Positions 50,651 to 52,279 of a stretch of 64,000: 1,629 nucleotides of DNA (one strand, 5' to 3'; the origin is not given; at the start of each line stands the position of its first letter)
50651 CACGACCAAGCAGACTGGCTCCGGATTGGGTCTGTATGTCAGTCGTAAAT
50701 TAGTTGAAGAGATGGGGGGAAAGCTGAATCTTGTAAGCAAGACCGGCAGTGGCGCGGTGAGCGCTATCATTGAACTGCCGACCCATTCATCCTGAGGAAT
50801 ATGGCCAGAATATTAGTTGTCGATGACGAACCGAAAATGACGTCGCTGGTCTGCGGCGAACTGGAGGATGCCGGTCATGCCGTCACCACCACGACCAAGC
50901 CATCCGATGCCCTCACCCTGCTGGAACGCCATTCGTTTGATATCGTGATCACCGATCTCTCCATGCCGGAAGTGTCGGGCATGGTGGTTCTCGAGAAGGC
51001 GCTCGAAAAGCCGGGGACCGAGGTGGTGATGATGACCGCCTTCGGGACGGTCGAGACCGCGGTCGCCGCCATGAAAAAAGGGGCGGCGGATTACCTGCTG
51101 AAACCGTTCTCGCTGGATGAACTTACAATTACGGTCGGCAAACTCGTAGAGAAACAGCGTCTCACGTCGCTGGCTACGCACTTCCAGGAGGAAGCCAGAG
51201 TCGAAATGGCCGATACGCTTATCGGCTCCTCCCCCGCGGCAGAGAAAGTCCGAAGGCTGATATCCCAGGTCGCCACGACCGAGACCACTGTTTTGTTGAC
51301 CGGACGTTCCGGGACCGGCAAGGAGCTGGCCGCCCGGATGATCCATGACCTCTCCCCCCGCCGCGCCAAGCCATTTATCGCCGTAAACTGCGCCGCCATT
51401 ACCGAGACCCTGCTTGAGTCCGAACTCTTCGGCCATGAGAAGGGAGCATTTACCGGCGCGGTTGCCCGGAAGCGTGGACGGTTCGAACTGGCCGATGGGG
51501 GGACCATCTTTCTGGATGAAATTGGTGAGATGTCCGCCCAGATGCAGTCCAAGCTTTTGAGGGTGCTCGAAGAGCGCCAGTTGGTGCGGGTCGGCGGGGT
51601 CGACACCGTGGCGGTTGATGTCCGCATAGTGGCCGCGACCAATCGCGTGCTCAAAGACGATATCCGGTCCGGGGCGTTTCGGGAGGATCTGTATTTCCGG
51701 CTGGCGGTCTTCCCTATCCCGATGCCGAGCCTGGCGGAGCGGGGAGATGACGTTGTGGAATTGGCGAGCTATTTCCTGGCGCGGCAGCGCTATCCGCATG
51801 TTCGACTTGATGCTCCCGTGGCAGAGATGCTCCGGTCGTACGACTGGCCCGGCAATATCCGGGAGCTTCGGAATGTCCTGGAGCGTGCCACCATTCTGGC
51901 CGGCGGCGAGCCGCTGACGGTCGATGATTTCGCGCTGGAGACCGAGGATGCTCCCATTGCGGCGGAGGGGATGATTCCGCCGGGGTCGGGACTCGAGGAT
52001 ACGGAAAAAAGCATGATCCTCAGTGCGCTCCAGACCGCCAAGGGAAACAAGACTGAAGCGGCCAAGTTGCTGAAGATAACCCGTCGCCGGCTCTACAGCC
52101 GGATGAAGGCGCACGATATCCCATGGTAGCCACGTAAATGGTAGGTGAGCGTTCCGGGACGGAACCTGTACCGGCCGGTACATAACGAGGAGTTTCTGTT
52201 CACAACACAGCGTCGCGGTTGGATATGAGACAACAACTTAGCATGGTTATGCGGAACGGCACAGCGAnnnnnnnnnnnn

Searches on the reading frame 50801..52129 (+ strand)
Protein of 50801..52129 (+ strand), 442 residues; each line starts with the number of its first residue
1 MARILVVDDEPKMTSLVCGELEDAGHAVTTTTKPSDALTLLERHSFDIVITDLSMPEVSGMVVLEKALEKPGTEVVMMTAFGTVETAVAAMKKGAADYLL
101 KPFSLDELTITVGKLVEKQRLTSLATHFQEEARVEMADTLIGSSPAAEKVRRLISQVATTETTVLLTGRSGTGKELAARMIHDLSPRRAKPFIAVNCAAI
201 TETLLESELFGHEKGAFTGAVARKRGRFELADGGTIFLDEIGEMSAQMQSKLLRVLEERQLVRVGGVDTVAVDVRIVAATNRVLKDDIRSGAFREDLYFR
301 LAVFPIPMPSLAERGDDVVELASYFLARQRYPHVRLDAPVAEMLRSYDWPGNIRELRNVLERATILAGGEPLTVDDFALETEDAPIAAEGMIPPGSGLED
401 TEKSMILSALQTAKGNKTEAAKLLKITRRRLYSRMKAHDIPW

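Call 61: search_protein_families(library=pfam, proteins=[window:50801-52129:+], max_evalue=0.00001)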
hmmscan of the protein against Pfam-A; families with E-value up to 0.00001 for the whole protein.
window:50801-52129:+ (442 aa): 9 families
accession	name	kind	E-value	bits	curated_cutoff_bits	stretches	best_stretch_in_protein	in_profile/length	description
PF00158.32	Sigma54_activat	-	2.1e-70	236.2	20.2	1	140-306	1-167/168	Sigma-54 interaction domain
PF00072.30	Response_reg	-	2.4e-25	89.3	30.2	1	4-110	1-108/111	Response regulator receiver domain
PF14532.12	Sigma54_activ_2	-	1.1e-18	68.2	25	1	141-311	1-138/138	Sigma-54 interaction domain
PF25601.1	AAA_lid_14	-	5.7e-18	65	27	1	313-382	2-75/87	AAA+ ATPase lid domain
PF02954.25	HTH_8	-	2.4e-12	46.8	22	1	398-437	2-41/42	Bacterial regulatory protein, Fis family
PF07728.20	AAA_5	-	1.3e-09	38.7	22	1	164-284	2-125/139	AAA domain (dynein-related subfamily)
PF01078.27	Mg_chelatase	-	1.9e-06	27.8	20.3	0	149-281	10-157/207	Magnesium chelatase, subunit ChlI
PF00004.35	AAA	-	2e-06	28.7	21.2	1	164-289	1-119/131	ATPase family associated with various cellular activities (AAA)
PF07724.20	AAA_2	-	3.5e-06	27.6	27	1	162-281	4-124/166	AAA domain (Cdc48 subfamily)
